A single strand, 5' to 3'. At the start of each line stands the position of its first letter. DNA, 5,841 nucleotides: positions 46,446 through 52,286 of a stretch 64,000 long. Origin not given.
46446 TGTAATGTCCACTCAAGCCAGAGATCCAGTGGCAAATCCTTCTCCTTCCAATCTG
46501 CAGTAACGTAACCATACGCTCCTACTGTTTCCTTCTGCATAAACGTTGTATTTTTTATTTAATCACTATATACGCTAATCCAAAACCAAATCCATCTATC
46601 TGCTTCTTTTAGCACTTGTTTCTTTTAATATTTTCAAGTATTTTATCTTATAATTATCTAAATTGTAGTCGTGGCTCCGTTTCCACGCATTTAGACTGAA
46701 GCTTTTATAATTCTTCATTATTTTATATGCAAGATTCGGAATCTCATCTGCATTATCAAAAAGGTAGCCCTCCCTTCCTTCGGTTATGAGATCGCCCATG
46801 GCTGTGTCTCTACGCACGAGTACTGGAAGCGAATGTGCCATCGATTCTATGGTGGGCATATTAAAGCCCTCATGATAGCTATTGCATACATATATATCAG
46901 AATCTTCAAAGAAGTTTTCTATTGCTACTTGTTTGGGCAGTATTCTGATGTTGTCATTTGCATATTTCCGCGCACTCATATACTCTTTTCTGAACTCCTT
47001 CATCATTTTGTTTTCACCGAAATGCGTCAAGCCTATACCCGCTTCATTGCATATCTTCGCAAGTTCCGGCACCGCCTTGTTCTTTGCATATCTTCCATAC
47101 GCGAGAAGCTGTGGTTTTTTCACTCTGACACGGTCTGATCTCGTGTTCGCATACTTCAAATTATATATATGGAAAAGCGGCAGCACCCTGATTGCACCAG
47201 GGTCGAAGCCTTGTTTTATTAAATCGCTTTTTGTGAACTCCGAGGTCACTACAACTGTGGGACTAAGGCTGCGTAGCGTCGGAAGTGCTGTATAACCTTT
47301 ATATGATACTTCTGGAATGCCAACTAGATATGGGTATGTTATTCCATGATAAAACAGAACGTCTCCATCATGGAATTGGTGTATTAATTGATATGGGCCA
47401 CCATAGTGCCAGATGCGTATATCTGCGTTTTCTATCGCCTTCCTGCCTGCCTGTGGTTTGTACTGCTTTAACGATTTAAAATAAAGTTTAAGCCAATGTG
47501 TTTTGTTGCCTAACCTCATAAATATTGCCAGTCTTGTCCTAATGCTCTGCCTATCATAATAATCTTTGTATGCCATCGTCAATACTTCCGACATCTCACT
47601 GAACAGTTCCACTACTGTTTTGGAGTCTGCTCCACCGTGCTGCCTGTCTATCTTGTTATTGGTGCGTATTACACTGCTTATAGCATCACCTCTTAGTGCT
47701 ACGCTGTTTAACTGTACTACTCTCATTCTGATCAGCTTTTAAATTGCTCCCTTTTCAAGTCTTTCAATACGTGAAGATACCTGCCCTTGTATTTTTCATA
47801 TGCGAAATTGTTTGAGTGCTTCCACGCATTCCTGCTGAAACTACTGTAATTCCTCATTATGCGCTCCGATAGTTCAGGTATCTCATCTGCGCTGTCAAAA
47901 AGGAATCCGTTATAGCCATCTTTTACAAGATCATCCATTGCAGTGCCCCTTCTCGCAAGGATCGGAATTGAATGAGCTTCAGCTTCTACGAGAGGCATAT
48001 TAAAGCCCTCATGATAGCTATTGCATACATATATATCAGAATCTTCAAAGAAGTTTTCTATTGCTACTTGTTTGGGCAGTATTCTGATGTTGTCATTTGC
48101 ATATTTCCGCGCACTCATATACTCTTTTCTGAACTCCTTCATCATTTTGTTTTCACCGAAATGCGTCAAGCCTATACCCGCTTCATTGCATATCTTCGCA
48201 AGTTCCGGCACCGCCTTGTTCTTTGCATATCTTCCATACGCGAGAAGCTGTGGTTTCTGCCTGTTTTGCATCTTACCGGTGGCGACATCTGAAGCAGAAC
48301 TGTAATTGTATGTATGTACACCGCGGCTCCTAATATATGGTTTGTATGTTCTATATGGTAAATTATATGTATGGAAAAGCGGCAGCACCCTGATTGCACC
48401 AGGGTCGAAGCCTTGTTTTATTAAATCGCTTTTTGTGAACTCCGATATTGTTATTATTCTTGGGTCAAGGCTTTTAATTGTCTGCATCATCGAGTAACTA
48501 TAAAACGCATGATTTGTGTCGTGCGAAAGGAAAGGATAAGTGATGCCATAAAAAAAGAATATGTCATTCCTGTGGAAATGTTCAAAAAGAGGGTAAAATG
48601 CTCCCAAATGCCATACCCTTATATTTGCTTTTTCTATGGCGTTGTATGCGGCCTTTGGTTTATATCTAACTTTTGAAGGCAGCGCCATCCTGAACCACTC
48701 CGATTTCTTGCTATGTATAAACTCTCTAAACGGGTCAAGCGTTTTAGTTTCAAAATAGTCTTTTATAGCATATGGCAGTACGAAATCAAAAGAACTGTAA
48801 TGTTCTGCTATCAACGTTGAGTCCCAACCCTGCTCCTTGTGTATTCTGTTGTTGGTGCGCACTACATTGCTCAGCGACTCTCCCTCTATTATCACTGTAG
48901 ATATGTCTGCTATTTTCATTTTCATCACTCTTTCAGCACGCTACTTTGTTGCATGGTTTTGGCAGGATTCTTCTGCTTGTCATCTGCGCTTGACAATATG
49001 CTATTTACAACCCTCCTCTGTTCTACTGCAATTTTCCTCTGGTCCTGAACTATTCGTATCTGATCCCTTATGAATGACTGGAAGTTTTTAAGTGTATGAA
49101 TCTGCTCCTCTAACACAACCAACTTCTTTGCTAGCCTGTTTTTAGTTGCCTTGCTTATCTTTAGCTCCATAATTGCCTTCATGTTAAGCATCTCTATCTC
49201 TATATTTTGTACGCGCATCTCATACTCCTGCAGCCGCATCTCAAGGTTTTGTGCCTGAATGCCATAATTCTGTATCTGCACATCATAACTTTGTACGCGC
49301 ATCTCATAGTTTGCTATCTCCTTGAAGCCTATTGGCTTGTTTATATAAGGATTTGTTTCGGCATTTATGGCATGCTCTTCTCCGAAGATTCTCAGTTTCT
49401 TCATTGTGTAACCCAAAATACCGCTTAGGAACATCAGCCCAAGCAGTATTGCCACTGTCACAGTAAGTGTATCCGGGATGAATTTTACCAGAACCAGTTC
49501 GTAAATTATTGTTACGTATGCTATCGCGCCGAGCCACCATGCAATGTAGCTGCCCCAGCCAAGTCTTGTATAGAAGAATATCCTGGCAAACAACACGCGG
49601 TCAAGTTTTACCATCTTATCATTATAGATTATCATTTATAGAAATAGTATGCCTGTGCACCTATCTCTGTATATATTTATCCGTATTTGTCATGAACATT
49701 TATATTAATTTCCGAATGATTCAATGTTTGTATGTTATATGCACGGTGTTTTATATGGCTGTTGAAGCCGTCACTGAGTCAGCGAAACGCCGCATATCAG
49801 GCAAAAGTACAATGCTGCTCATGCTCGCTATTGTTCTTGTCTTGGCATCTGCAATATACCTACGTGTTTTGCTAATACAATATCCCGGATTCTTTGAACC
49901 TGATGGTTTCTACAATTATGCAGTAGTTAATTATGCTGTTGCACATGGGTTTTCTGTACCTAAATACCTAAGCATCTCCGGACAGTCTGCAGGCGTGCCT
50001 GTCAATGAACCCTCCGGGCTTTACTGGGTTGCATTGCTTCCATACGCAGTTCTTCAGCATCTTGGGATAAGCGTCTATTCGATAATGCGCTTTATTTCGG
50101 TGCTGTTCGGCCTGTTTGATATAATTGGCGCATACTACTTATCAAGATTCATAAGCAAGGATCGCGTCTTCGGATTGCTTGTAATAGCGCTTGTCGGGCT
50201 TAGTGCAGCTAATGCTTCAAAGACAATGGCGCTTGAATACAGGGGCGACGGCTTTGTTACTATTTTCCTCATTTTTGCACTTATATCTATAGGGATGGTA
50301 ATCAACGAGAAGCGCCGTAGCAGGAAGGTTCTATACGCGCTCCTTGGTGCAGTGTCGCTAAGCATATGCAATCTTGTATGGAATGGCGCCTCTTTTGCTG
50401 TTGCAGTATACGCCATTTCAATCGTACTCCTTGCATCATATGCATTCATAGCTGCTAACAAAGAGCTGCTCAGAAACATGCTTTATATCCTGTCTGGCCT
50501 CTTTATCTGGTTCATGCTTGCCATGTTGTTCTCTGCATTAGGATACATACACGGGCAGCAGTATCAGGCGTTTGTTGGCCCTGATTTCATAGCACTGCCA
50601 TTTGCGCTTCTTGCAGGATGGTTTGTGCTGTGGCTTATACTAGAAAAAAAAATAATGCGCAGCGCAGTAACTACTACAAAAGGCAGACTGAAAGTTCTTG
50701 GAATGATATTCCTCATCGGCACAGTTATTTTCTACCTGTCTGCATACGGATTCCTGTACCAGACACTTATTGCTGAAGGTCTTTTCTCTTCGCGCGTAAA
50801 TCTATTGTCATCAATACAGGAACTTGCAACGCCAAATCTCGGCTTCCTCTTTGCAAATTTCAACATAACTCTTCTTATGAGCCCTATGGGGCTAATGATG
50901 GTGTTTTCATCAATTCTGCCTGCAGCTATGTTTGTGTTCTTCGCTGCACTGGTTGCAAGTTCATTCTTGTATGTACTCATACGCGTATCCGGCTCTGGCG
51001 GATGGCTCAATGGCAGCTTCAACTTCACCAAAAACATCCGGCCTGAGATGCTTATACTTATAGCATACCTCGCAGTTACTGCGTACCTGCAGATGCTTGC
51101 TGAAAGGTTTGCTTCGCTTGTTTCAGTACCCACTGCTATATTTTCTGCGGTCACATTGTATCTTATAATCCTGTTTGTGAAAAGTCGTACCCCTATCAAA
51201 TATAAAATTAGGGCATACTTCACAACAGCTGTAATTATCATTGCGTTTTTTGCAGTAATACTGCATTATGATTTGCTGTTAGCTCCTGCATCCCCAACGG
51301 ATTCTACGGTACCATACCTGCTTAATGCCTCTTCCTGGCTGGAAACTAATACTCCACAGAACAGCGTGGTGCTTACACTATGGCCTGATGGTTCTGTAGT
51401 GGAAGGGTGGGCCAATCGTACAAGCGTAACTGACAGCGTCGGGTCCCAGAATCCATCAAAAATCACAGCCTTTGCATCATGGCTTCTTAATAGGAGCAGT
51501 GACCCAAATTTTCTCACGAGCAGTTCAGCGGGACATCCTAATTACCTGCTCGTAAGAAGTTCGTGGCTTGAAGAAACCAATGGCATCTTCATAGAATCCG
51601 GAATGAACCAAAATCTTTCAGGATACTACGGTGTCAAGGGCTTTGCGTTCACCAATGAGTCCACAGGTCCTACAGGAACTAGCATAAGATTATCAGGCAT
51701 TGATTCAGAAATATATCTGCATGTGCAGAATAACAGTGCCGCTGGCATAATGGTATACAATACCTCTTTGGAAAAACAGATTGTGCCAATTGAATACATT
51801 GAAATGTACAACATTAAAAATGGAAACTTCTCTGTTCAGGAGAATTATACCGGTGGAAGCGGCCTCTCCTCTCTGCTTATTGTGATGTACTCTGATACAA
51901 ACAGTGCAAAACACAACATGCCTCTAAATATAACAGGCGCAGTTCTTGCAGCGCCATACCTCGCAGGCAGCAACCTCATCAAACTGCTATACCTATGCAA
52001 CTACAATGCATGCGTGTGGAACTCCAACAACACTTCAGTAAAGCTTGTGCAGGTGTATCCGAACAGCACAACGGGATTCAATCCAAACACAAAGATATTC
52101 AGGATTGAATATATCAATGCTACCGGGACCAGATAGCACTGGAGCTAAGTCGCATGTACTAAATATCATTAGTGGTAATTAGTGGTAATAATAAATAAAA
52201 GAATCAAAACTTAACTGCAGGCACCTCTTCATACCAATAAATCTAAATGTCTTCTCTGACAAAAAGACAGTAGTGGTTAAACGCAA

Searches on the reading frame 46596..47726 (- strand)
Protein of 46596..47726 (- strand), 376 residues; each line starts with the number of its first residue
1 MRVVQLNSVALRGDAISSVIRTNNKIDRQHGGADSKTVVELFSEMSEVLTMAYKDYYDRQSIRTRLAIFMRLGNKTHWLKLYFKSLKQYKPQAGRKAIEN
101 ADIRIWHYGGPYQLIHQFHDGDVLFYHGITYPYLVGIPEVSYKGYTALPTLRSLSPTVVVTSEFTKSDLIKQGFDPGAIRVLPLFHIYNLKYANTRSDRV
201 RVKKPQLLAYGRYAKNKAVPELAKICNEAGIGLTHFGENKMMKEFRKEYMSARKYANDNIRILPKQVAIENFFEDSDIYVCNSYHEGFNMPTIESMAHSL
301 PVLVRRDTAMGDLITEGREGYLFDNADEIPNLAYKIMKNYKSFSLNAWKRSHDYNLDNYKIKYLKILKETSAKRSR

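Call 77: search_protein_families(library=pfam, proteins=[window:46596-47726:-], max_evalue=0.0001)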
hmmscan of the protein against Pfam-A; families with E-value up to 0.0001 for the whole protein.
window:46596-47726:- (376 aa): 3 families
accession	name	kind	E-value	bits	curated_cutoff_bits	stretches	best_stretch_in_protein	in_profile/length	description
PF13692.12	Glyco_trans_1_4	-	1.5e-13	51.6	27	1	206-338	3-138/142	Glycosyl transferases group 1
PF00534.26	Glycos_transf_1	-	1.5e-13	51.1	26.4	1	200-338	11-154/172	Glycosyl transferases group 1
PF20706.3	GT4-conflict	-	1.6e-05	24.5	26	1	233-317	235-323/385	Family 4 Glycosyltransferase in conflict systems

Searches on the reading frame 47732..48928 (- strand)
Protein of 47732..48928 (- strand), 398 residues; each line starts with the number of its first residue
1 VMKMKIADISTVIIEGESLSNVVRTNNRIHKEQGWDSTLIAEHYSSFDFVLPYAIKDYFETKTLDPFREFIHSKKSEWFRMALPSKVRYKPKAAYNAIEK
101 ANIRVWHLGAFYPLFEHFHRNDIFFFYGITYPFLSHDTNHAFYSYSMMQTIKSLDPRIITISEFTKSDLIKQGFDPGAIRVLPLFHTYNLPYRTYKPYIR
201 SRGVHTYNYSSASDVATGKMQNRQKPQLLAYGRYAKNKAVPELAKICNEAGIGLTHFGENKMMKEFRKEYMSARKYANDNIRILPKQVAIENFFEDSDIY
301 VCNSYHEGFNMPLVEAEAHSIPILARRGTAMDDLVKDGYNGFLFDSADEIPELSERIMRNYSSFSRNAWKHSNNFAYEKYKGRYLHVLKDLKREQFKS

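Call 77: search_protein_families(library=pfam, proteins=[window:47732-48928:-], max_evalue=0.0001)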
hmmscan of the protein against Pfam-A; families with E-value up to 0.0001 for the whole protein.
window:47732-48928:- (398 aa): 2 families
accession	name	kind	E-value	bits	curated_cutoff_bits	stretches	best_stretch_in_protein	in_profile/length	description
PF00534.26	Glycos_transf_1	-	6.6e-15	55.5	26.4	1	223-359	13-154/172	Glycosyl transferases group 1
PF13692.12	Glyco_trans_1_4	-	3.8e-13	50.4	27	1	227-359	3-138/142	Glycosyl transferases group 1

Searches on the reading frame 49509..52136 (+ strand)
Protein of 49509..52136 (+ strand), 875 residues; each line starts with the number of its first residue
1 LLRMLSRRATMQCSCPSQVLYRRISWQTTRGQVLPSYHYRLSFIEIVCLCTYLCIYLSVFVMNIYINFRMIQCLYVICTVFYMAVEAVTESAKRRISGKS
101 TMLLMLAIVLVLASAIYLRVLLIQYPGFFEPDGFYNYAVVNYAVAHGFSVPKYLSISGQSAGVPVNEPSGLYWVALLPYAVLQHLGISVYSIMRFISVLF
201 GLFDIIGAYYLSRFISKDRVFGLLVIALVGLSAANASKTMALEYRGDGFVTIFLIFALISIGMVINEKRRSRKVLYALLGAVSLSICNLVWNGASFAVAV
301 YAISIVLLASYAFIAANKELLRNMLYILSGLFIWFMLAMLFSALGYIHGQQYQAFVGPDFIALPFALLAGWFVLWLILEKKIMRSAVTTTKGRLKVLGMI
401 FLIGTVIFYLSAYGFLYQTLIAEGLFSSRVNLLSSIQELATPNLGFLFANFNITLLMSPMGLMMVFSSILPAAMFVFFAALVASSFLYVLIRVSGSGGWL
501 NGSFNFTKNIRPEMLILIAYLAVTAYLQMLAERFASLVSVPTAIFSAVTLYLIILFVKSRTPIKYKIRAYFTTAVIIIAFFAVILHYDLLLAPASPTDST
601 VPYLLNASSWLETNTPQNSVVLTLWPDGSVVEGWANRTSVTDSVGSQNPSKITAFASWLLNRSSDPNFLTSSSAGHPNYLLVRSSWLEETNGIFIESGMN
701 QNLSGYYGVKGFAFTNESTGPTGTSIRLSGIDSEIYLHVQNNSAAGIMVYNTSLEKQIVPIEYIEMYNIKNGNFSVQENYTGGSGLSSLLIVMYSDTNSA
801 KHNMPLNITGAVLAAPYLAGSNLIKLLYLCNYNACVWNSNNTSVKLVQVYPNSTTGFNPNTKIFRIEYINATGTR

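Call 77: search_protein_families(library=pfam, proteins=[window:49509-52136:+], max_evalue=0.0001)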
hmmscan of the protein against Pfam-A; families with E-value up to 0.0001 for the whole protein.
window:49509-52136:+ (875 aa): 1 family
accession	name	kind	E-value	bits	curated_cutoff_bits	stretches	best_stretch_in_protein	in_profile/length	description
PF02516.20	STT3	-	3.3e-08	33.9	24.5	1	126-492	27-391/405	Oligosaccharyl transferase STT3, N-terminal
